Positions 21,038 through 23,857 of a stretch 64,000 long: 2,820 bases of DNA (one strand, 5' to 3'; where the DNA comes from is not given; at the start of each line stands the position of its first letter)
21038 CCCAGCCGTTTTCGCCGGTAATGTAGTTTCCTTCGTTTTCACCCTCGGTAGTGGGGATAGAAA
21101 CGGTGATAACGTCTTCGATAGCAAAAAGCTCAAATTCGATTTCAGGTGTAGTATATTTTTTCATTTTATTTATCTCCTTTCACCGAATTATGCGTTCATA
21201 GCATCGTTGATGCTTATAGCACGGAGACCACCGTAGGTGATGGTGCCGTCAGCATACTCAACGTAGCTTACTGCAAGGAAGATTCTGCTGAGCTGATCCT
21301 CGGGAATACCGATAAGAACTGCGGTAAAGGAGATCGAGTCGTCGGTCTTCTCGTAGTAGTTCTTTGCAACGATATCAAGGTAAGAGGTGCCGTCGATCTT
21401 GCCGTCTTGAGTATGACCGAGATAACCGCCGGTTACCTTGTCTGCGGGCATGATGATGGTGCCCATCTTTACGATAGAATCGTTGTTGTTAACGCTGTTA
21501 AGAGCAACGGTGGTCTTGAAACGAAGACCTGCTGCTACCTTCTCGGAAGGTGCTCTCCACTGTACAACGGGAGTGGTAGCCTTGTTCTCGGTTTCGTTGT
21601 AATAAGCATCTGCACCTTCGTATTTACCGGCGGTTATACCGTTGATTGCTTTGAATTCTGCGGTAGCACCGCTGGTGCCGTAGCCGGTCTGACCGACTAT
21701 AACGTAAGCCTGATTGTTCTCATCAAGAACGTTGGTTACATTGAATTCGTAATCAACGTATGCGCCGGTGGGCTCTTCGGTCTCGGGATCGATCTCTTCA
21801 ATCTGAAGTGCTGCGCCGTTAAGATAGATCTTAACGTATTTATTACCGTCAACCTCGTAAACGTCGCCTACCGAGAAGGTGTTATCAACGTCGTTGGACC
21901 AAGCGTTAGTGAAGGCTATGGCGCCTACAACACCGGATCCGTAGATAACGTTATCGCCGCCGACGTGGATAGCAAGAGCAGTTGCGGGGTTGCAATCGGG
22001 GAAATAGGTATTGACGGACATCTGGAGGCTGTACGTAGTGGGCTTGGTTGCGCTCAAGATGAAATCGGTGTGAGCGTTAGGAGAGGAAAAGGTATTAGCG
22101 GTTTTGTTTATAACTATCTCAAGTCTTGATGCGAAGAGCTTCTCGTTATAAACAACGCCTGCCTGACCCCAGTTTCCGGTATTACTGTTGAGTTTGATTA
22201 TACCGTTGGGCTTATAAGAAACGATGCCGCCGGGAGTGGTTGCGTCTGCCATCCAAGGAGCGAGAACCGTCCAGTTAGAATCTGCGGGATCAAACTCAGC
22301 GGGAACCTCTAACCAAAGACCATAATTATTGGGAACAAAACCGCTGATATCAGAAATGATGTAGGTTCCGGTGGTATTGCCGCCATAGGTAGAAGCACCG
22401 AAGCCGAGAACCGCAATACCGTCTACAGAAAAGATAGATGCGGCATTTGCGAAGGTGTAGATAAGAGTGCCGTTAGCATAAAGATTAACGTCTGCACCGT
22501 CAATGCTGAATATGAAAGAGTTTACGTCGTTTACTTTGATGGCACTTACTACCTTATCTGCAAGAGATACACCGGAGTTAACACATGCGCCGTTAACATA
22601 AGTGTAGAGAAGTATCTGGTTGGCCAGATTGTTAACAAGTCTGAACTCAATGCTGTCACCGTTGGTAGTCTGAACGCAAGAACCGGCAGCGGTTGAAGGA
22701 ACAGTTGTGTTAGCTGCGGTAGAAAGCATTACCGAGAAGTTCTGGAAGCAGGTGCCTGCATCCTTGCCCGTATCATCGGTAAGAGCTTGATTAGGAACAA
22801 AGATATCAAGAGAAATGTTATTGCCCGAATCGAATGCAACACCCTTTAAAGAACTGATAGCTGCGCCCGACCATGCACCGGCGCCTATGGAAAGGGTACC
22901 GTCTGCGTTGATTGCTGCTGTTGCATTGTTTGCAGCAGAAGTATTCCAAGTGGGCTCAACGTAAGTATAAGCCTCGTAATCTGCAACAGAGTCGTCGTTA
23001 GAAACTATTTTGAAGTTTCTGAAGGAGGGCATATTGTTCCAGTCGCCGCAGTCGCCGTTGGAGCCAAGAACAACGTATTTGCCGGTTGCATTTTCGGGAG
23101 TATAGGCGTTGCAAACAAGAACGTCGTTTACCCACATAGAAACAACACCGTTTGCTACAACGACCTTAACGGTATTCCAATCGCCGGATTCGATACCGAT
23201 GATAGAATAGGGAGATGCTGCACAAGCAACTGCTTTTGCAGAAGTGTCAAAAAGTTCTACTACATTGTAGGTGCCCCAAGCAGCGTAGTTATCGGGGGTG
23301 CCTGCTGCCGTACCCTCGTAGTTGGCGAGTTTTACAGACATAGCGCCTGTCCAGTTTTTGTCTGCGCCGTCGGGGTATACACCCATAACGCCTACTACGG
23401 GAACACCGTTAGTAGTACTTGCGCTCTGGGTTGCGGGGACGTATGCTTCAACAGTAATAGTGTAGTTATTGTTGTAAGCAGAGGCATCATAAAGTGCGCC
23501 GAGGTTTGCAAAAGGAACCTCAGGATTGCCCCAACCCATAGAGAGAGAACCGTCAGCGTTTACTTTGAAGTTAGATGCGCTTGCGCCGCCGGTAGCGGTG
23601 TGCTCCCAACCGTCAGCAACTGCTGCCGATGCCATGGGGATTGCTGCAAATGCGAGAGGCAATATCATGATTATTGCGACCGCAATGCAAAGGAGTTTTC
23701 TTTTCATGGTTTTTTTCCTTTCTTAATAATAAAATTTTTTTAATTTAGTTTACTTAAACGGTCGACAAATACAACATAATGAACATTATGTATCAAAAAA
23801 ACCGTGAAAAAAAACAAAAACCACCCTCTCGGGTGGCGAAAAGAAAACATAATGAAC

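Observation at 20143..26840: Recombinase-linked invertible switch between two divergent paralogous secreted-protein operons (predicted mutually exclusive toggle)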

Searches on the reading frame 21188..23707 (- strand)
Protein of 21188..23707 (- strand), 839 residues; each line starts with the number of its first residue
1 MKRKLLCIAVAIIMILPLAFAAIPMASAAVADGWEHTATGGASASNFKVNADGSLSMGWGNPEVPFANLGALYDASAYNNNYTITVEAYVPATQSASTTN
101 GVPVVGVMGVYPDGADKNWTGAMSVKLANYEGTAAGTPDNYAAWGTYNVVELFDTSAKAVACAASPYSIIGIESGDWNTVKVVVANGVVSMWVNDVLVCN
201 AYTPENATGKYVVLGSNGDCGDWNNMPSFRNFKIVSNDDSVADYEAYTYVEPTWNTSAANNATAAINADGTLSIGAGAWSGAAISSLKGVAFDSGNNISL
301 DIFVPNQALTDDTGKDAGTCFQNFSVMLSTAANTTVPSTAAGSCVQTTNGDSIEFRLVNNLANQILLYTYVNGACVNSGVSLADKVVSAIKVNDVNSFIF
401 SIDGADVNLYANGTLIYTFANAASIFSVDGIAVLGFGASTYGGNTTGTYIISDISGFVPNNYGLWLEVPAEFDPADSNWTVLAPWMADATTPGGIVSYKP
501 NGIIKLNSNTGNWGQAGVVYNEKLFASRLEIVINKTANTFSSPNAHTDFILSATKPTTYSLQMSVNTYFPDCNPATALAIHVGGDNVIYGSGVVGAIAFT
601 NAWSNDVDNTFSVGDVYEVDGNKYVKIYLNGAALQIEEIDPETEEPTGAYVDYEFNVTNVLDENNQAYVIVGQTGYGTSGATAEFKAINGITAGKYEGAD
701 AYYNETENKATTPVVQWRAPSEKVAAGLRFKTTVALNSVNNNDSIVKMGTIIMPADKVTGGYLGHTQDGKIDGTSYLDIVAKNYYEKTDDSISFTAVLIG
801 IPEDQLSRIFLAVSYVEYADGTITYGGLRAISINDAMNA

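Call 4: search_protein_families(library=pfam, proteins=[window:21188-23707:-], max_evalue=0.01)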
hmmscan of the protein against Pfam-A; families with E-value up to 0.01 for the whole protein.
window:21188-23707:- (839 aa): 1 family
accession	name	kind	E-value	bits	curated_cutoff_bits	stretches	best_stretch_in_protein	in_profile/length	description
PF06439.18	3keto-disac_hyd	-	6.8e-08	33.2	26.8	1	32-234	12-186/187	3-keto-disaccharide hydrolase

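Call 14: find_encoding_contigs(protein=window:21188-23707:-, flank=4000, max_places=10)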
Protein window:21188-23707:- (839 aa): 2 contigs read that carry it; 1 place shown.
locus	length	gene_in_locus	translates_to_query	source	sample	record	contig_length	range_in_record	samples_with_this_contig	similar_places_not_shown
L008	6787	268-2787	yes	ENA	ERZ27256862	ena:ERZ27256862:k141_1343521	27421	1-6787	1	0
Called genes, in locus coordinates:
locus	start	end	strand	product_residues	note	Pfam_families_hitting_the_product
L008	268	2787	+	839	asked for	PF06439:3keto-disac_hyd (weak)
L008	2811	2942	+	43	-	-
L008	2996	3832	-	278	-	PF13495:Phage_int_SAM_4 (weak), PF02899:Phage_int_SAM_1, PF00589:Phage_integrase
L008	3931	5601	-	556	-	-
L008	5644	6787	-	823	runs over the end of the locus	-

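Call 24: find_homologous_proteins(query=window:21191-23707:-, max_evalue=0.00001)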
Query window:21191-23707:- (839 aa): 8 proteins with E <= 0.00001 among 8000 candidates.
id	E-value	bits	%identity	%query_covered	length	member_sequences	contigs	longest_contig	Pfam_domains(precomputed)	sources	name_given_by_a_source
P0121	0.0e+0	1863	100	100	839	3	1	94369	PF06439.19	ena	-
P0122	5.2e-294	996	73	44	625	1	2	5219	-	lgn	-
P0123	1.7e-164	568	42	100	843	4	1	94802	PF06439.19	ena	-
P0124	1.1e-144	502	37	72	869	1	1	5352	-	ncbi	-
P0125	1.7e-139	485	45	69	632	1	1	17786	-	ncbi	-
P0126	7.8e-131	456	43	43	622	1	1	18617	PF06439.19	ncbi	-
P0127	8.8e-125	436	40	100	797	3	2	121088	-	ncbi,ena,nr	ncbi:MAG: hypothetical protein IKA51_03755 [Clostridia bacterium]|nr:hypothetical protein [Clostridi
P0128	4.2e-114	401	43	73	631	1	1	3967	-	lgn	-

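Call 25: find_encoding_contigs(protein=P0123, flank=7000, max_places=6)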
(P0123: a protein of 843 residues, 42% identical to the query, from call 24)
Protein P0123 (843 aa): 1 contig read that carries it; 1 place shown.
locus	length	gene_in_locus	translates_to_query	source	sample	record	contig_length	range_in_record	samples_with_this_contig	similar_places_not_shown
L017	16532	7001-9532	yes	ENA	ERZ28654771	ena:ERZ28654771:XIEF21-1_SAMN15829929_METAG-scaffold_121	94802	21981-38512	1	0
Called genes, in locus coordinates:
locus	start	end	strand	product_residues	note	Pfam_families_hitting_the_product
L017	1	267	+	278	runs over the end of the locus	-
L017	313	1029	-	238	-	PF00106:adh_short, PF08659:KR, PF13561:adh_short_C2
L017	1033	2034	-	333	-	PF00814:TsaD, PF22521:HypF_C_2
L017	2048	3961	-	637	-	PF00702:Hydrolase, PF12710:HAD (weak), PF13419:HAD_2, PF08282:Hydrolase_3, PF00583:Acetyltransf_1, PF13673:Acetyltransf_10, PF08445:FR47, PF13508:Acetyltransf_7, +1 more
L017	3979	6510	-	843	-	PF02739:5_3_exonuc_N, PF01367:5_3_exonuc, PF22619:DNA_polI_exo1 (weak), PF00476:DNA_pol_A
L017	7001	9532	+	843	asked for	PF06439:3keto-disac_hyd (faint)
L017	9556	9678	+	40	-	-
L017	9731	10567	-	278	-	PF02899:Phage_int_SAM_1, PF13495:Phage_int_SAM_4 (weak), PF00589:Phage_integrase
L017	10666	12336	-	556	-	-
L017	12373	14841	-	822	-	-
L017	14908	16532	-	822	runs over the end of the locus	-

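Call 26: find_encoding_contigs(protein=P0124, flank=7000, max_places=6)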
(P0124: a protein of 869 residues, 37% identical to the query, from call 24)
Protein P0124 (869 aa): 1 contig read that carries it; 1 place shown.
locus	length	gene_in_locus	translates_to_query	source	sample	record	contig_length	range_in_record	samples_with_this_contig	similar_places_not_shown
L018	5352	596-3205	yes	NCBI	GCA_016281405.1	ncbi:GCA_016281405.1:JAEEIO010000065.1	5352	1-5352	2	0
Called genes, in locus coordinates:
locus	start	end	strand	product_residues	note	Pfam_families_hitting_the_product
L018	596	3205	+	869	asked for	-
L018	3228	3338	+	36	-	-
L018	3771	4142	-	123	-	PF07411:DUF1508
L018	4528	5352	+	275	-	?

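Call 27: find_encoding_contigs(protein=P0125, flank=7000, max_places=6)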
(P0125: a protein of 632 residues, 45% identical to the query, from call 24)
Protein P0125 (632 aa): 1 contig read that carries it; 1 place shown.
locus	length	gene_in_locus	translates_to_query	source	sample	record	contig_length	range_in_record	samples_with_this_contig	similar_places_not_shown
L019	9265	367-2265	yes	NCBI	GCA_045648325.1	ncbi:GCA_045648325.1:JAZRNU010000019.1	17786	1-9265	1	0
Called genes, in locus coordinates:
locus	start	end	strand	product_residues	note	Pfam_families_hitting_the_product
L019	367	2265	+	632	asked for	-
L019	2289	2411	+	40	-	-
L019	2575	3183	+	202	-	-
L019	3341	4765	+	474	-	PF01266:DAO, PF07992:Pyr_redox_2 (faint), PF04324:Fer2_BFD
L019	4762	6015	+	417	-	PF00070:Pyr_redox (faint), PF00890:FAD_binding_2 (faint), PF01266:DAO (faint), PF07992:Pyr_redox_2, PF12831:FAD_oxidored, PF13450:NAD_binding_8 (faint), PF13738:Pyr_redox_3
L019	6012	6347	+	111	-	PF07892:DUF1667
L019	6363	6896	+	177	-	PF04309:G3P_antiterm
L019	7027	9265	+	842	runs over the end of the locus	PF02739:5_3_exonuc_N, PF01367:5_3_exonuc, PF22619:DNA_polI_exo1 (weak), PF00476:DNA_pol_A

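Call 29: find_encoding_contigs(protein=P0126, flank=7000, max_places=6)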
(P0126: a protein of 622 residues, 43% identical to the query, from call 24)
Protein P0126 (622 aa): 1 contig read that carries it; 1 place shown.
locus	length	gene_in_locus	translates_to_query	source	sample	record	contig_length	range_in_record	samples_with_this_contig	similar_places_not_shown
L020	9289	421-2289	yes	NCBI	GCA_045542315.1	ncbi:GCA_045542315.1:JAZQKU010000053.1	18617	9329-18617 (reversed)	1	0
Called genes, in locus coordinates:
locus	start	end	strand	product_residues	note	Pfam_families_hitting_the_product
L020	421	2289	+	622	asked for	PF06439:3keto-disac_hyd (weak)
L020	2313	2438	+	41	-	-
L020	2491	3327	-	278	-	PF02899:Phage_int_SAM_1 (weak), PF00589:Phage_integrase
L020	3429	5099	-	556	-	-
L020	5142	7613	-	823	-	-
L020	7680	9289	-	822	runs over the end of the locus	-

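Call 30: find_encoding_contigs(protein=P0122, flank=7000, max_places=6)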
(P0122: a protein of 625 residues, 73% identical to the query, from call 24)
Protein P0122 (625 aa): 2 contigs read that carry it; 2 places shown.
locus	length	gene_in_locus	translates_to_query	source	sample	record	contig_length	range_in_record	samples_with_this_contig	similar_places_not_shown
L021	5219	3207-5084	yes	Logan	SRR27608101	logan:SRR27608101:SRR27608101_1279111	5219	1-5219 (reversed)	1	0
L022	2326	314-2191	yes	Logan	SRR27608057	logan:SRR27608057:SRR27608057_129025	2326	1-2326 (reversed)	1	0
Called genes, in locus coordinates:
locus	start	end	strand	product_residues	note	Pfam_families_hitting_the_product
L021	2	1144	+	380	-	?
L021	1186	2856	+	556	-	-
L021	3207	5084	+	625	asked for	-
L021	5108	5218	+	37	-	?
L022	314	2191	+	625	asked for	-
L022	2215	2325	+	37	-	?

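Call 31: find_encoding_contigs(protein=P0128, flank=7000, max_places=6)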
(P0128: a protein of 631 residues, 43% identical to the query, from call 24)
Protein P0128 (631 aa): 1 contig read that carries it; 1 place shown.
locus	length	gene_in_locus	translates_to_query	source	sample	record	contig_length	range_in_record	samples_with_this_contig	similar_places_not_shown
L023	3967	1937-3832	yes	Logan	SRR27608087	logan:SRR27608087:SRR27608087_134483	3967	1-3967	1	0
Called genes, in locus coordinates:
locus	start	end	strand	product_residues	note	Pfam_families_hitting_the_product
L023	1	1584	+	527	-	?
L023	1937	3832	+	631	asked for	-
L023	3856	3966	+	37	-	?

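Call 35: find_related_loci(query=A1, collection=genome_contigs, flank=10000)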
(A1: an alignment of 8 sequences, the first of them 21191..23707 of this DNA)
Query A1 (839 aa) in genome_contigs; peptide patterns used: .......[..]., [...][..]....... (x = any residue, [..] = any of these).
52 stretches matched a pattern; 5 encode a relative of the query (tblastn E <= 1e-3); 5 distinct loci.
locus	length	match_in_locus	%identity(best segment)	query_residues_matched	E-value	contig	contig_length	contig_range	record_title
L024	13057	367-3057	45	1-837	4e-130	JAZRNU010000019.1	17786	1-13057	MAG: Eubacteriales bacterium isolate T1900045404_YK20190094.MAGScoT_cleanbin_000030 SGB_6988_k141_2769369, whole genome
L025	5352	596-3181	37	1-839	2e-96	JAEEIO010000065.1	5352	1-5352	MAG: Clostridiales bacterium isolate Tb.RUG.148 k141_3996864_flag=1_multi=24.0000_len=5352, whole genome shotgun sequenc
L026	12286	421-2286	43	1-839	3e-70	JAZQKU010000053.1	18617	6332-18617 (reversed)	MAG: Eubacteriales bacterium isolate T1900044612_TS20190078.MAGScoT_cleanbin_000029 SGB_816_k141_3078100, whole genome s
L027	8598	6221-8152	28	1-839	5e-27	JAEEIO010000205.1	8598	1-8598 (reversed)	MAG: Clostridiales bacterium isolate Tb.RUG.148 k141_12283713_flag=1_multi=17.0000_len=8598, whole genome shotgun sequen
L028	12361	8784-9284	46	1-835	6e-21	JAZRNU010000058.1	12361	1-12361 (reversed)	MAG: Eubacteriales bacterium isolate T1900045404_YK20190094.MAGScoT_cleanbin_000030 SGB_6988_k141_783131, whole genome s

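Call 38: find_related_loci(query=A1, collection=metagenome_contigs, flank=8000)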
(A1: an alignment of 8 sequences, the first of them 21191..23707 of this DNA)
Query A1 (839 aa) in metagenome_contigs; peptide patterns used: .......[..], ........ (x = any residue, [..] = any of these).
396 stretches matched a pattern; 2 encode a relative of the query (tblastn E <= 1e-3); 2 distinct loci.
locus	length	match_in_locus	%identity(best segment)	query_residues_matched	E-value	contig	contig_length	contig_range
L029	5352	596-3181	37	1-839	6e-97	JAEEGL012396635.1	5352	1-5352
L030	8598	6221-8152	28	1-839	1e-27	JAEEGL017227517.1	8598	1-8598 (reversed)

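Call 45: search_protein_families(library=ncbifam, proteins=[window:21188-23707:-], max_evalue=0.01)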
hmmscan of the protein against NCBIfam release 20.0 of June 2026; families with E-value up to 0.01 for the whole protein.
window:21188-23707:- (839 aa): 0 families

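Call 48: search_solved_structures(query=window:21188-23707:-, max_evalue=1)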
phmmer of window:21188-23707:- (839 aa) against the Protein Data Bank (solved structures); distinct sequences matched with E-value up to 1: 0.

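Call 61: predict_structure(alignment_id=A1)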
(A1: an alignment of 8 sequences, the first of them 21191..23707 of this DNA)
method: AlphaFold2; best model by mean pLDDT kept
length: 839 residues; sequences in the alignment: 8
mean_pLDDT: 67.1   pTM: 0.36
mean pLDDT of the five models: 67.1, 64.3, 64.3, 63.3, 60.8
residues with pLDDT >= 90: 7; 70-90: 453; 50-70: 195; < 50: 184
segments of 3 or more residues with pLDDT < 50: 1-32, 39-42, 62-66, 94-99, 111-116, 130-152, 154-169, 247-255, 312-320, 333-348, 456-476, 561-574, 690-700
pLDDT, mean of each block of 10 residues (from residue 1): 39 32 29 55 58 65 53 78 86 50 69 47 60 30 31 44 45 71 83 73 59 70 71 82 55 48 65 77 67 69 77 44 78 43 44 83 81 72 78 88 84 88 69 76 77 53 26 50 64 68 76 82 77 79 77 75 34 59 73 64 84 87 87 84 81 85 83 81 72 38 62 79 71 73 73 83 72 81 57 80 83 80 80 82
secondary structure, 60 per line:
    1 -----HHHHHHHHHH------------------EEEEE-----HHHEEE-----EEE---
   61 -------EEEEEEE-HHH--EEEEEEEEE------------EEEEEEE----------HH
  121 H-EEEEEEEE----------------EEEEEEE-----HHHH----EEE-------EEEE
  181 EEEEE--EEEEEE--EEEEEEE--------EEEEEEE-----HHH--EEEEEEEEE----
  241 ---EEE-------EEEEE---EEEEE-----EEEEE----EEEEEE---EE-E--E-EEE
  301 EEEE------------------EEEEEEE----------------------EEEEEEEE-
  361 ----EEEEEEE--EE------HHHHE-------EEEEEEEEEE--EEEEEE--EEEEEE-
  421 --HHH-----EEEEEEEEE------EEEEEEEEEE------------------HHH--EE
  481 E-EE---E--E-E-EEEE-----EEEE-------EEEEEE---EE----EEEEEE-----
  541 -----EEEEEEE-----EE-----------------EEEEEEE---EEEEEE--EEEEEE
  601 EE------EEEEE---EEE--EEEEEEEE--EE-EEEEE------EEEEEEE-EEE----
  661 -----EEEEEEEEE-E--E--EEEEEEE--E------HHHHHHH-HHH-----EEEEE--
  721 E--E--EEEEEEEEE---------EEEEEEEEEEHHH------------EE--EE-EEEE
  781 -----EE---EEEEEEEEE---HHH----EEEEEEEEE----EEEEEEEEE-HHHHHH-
elements in order (helices of 4 or more, strands of 3 or more residues): H6-15 E34-38 E47-49 E55-57 E68-74 E81-89 E102-108 E123-130 E147-153 H159-162 E167-169 E177-185 E188-193 E196-202 E211-217 E228-236 E244-246 E254-258 E262-266 E272-276 E281-286 E298-304 E323-329 E352-359 E365-371 H382-385 E394-403 E406-411 E414-419 E431-439 E446-455 E479-481 E495-498 E504-507 E515-520 E530-535 E546-552 E577-583 E587-592 E595-602 E609-613 E617-619 E622-629 E635-639 E646-652 E654-656 E666-674 E682-688 H698-704 E714-718 E727-735 E745-754 E777-780 E791-799 E810-818 E823-831 H833-838
